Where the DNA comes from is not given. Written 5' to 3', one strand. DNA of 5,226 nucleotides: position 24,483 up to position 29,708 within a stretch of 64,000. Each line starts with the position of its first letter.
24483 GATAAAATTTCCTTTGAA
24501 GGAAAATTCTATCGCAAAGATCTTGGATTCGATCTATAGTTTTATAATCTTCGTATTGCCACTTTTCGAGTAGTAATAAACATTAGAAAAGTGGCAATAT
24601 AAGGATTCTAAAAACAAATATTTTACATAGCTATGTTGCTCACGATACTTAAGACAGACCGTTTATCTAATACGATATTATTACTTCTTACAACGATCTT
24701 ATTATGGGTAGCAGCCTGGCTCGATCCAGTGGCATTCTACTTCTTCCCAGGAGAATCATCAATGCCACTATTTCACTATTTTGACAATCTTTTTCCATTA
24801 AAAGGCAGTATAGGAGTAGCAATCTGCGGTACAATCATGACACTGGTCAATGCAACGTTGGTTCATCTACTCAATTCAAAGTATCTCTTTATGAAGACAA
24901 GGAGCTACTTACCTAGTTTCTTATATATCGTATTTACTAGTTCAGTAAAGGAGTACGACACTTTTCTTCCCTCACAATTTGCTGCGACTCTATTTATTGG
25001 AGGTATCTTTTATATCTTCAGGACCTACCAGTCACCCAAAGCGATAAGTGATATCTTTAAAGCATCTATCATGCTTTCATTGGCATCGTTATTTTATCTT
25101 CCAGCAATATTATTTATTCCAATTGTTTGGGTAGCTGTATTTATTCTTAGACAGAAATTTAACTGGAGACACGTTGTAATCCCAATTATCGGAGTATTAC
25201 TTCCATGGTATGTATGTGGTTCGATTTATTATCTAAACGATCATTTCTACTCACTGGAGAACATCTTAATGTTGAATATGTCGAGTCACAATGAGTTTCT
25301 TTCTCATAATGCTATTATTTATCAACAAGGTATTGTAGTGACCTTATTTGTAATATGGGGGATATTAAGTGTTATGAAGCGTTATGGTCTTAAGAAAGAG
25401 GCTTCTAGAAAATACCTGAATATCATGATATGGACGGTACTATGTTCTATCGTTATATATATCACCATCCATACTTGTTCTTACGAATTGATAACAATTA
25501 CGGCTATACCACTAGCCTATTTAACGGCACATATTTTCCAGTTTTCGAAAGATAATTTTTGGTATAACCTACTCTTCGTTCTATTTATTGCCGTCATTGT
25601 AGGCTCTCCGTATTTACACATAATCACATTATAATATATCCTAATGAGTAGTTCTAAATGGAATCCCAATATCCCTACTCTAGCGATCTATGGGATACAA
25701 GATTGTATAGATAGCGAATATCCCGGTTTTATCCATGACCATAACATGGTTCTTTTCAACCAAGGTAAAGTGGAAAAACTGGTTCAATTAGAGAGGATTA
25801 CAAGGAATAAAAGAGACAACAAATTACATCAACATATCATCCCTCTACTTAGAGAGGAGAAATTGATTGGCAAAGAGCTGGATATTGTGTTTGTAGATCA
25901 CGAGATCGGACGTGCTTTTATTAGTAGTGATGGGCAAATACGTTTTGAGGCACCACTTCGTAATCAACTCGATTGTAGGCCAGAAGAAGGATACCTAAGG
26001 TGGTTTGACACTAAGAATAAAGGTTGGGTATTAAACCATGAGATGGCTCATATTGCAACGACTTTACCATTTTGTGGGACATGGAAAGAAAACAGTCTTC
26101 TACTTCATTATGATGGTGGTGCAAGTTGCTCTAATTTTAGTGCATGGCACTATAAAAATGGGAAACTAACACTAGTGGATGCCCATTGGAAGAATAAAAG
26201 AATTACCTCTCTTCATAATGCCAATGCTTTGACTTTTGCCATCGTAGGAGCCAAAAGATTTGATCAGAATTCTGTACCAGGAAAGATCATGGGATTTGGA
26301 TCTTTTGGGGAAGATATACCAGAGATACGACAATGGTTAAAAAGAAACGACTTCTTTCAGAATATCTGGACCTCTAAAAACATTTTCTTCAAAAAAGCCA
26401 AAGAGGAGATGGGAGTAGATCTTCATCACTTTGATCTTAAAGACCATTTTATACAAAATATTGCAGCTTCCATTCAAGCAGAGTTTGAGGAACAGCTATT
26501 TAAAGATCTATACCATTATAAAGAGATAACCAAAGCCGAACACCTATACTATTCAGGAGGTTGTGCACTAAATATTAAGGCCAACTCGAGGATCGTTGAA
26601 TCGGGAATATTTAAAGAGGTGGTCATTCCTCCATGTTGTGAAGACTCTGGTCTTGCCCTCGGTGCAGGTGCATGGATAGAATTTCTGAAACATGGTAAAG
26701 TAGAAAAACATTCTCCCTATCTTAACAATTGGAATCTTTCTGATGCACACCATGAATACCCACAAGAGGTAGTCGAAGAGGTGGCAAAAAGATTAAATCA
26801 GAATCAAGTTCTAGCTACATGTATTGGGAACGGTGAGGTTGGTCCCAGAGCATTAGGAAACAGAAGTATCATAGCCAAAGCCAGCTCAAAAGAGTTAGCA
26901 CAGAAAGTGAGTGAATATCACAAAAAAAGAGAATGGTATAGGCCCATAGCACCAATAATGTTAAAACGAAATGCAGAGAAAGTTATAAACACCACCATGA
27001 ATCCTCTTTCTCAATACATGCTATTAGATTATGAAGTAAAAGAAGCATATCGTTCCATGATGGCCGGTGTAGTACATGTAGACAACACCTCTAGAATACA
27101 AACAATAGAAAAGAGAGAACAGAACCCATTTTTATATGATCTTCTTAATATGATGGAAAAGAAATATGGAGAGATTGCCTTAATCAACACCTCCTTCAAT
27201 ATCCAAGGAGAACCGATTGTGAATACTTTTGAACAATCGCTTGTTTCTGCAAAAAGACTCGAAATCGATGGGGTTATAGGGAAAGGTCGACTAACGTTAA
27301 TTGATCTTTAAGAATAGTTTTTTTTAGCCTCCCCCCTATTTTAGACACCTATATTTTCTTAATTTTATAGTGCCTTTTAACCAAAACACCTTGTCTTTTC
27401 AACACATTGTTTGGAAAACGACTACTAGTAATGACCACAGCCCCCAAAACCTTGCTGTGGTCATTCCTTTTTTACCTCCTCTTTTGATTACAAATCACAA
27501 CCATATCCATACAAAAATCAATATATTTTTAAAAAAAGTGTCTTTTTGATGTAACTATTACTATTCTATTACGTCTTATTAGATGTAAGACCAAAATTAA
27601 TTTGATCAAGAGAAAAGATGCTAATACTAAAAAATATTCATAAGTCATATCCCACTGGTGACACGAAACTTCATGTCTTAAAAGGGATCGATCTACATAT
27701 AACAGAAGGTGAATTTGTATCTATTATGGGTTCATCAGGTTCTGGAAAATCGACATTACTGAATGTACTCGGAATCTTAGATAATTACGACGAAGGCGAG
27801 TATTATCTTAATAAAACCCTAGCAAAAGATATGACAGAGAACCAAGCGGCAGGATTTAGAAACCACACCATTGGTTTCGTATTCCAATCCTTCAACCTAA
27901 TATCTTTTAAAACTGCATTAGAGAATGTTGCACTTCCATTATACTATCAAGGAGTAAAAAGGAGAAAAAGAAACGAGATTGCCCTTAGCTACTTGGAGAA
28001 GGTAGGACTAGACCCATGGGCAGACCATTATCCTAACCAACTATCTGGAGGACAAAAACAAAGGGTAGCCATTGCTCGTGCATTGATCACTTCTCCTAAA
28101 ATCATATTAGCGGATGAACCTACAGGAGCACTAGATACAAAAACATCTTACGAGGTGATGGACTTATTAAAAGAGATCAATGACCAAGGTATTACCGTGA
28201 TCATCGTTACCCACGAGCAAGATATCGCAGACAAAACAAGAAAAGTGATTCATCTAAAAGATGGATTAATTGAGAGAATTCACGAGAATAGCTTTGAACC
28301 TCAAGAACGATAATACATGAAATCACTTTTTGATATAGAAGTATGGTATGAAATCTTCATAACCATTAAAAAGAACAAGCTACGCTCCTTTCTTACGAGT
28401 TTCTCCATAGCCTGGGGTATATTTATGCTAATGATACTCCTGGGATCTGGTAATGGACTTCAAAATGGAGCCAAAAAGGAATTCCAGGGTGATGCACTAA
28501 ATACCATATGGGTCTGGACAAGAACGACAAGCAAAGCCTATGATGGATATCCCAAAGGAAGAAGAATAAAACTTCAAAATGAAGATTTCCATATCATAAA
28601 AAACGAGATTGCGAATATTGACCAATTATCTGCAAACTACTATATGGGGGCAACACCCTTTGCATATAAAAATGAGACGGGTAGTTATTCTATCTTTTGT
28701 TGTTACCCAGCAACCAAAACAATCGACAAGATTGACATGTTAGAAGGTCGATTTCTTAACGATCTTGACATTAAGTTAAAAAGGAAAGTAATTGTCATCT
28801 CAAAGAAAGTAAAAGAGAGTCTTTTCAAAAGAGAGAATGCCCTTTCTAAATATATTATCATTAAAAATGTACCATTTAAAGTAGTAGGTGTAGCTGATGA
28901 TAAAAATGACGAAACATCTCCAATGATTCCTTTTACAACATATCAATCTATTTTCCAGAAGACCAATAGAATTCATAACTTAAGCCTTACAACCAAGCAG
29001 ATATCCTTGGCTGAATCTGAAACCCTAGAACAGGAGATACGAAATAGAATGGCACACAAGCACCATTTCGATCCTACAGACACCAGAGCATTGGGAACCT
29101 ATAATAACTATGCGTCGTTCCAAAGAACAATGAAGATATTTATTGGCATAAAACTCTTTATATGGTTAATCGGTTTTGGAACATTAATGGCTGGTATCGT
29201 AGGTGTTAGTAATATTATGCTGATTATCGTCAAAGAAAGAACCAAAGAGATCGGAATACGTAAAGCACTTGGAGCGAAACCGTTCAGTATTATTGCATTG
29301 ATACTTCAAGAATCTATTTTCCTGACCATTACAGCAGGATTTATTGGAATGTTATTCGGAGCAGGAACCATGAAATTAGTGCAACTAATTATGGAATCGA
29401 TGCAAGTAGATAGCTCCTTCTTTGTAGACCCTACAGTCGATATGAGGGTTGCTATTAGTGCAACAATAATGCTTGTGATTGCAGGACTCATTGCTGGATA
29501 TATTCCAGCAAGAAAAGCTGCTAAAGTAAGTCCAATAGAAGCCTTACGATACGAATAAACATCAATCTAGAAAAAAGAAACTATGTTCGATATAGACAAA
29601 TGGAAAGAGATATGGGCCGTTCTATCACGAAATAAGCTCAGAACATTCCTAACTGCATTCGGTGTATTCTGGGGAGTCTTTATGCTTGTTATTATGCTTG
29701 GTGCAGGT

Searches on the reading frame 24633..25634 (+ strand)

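Call 74: search_protein_families(library=pfam, proteins=[window:24633-25634:+], max_evalue=0.00001)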
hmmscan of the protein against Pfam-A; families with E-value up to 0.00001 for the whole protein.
window:24633-25634:+ (333 aa): 1 family
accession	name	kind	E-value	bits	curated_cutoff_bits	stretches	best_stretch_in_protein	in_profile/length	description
PF19992.4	DUF6427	-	3.2e-10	40.2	25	1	63-332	37-299/301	Family of unknown function (DUF6427)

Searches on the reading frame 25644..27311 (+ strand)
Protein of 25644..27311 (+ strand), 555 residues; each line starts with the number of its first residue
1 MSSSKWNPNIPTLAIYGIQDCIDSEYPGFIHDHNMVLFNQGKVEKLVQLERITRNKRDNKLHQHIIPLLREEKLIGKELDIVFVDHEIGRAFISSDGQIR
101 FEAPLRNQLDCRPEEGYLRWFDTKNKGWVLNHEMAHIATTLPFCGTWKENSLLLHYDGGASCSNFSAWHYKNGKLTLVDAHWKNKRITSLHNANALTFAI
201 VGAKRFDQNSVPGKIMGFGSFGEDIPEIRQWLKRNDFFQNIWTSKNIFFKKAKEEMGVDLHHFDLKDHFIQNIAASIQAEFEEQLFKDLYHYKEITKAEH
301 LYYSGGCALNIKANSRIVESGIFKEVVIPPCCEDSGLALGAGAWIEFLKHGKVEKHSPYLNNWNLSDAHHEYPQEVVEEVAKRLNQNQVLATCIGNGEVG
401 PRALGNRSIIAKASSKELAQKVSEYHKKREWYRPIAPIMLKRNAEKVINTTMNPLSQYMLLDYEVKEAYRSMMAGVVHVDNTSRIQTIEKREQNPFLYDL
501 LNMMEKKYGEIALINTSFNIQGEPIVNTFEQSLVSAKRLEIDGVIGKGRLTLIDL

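Call 74: search_protein_families(library=pfam, proteins=[window:25644-27311:+], max_evalue=0.00001)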
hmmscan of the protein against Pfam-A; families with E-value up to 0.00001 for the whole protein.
window:25644-27311:+ (555 aa): 2 families
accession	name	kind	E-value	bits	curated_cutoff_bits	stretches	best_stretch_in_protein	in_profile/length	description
PF16861.10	Carbam_trans_C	-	7.4e-48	162.7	27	1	381-544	1-161/170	Carbamoyltransferase C-terminus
PF02543.21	Carbam_trans_N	-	1.7e-22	80.8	24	1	130-341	130-344/346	Carbamoyltransferase N-terminus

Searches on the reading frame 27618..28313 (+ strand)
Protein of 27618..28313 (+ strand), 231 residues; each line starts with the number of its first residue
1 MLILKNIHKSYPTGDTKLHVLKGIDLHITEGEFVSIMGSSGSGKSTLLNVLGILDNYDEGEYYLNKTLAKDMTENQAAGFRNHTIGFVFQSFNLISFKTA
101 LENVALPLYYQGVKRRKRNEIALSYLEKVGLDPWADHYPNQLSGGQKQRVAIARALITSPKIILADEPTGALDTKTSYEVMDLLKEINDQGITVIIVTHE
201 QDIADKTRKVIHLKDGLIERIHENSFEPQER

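Call 74: search_protein_families(library=pfam, proteins=[window:27618-28313:+], max_evalue=0.00001)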
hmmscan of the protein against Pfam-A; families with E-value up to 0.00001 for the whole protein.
window:27618-28313:+ (231 aa): 3 families
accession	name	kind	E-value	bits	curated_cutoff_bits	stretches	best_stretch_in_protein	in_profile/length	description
PF00005.33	ABC_tran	-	1.3e-31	110.5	25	1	21-169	1-136/137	ABC transporter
PF02463.25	SMC_N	-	1.6e-07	31.4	40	1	31-213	24-211/220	RecF/RecN/SMC N terminal domain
PF13304.12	AAA_21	-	1.7e-07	32.1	27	0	138-200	215-299/304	AAA domain, putative AbiEii toxin, Type IV TA system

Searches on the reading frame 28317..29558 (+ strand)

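Call 75: search_protein_families(library=pfam, proteins=[window:28317-29558:+], max_evalue=0.00001)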
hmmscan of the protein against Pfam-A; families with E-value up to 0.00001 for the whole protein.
window:28317-29558:+ (413 aa): 2 families
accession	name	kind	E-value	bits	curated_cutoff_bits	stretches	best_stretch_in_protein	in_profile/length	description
PF12704.14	MacB_PCD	-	3e-24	86.9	27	1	24-241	1-204/207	MacB-like periplasmic core domain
PF02687.27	FtsX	-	1.6e-16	60.9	25.5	1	284-406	2-120/120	FtsX-like permease C-terminal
